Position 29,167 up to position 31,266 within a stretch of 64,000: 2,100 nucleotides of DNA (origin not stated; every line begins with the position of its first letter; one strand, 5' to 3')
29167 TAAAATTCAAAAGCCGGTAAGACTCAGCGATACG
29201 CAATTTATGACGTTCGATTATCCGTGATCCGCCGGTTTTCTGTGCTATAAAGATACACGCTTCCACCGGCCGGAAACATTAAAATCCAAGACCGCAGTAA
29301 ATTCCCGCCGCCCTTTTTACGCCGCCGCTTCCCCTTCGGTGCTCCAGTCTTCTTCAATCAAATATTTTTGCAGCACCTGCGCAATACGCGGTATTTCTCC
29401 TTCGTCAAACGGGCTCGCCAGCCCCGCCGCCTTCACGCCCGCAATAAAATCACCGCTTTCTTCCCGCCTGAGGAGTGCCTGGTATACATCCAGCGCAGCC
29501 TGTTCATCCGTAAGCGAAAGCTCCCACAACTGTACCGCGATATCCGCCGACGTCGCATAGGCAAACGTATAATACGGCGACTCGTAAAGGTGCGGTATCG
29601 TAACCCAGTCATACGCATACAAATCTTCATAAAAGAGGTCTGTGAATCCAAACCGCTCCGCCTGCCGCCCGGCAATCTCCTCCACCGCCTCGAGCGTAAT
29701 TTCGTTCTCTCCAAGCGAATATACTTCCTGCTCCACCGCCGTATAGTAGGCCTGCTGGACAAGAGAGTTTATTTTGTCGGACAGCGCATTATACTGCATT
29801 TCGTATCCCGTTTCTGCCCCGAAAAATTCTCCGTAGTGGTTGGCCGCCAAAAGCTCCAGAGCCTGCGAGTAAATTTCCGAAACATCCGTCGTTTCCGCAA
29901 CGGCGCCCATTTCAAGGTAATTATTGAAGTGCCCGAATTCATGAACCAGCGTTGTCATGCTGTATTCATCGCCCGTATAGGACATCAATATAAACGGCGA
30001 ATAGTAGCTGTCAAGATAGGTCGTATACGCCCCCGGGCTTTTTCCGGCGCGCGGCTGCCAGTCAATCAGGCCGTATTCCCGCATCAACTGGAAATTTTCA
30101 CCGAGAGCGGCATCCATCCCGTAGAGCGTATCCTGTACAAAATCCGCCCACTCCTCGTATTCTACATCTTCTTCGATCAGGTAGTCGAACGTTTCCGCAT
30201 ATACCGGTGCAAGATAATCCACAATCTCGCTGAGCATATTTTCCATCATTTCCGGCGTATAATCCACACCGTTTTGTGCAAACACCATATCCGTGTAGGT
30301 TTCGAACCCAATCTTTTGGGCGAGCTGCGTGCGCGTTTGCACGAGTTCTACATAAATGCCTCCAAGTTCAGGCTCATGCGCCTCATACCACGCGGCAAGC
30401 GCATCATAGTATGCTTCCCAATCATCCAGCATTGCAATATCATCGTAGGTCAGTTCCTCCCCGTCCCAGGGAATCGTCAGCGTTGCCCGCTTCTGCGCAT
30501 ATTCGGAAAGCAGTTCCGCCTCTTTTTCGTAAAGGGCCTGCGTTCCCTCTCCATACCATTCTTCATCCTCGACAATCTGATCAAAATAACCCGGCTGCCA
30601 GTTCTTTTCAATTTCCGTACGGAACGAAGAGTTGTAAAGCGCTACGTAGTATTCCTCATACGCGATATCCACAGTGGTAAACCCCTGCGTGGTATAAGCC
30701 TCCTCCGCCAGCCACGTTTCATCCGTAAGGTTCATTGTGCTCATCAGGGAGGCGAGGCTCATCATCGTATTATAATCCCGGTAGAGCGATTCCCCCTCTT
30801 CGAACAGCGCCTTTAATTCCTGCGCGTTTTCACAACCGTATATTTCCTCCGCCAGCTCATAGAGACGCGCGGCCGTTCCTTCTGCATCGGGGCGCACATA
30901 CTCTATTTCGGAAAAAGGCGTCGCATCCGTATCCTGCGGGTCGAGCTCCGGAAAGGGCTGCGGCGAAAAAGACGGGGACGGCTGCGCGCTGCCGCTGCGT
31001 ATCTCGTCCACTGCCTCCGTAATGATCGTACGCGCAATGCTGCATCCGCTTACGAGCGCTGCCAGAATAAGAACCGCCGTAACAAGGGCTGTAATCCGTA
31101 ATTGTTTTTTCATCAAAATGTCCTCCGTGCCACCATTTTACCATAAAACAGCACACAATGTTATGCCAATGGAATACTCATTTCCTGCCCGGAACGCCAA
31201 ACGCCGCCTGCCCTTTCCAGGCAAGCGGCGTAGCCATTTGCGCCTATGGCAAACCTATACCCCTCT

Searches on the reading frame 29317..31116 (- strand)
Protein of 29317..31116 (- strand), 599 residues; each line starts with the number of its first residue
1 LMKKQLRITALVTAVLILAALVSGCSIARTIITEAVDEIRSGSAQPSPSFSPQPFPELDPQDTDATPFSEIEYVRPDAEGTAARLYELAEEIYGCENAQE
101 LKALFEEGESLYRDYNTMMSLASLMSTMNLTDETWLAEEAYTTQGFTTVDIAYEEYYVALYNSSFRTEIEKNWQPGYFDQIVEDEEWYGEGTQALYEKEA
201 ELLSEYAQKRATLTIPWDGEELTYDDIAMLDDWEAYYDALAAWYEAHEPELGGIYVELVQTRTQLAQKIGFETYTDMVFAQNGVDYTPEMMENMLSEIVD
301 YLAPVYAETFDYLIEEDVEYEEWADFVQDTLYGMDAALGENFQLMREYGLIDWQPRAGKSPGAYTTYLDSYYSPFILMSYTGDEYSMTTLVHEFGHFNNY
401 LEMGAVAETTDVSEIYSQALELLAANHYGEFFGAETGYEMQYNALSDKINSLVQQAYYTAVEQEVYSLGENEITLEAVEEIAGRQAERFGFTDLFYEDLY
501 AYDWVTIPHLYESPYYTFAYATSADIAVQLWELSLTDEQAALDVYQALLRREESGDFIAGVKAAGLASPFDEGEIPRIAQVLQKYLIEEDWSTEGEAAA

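Call 77: search_protein_families(library=pfam, proteins=[window:29317-31116:-], max_evalue=0.00001)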
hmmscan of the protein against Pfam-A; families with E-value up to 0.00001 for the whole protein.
window:29317-31116:- (599 aa): 1 family
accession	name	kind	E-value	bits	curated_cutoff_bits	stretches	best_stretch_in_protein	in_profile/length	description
PF01432.26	Peptidase_M3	-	4.2e-22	79.5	27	1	345-571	182-448/457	Peptidase family M3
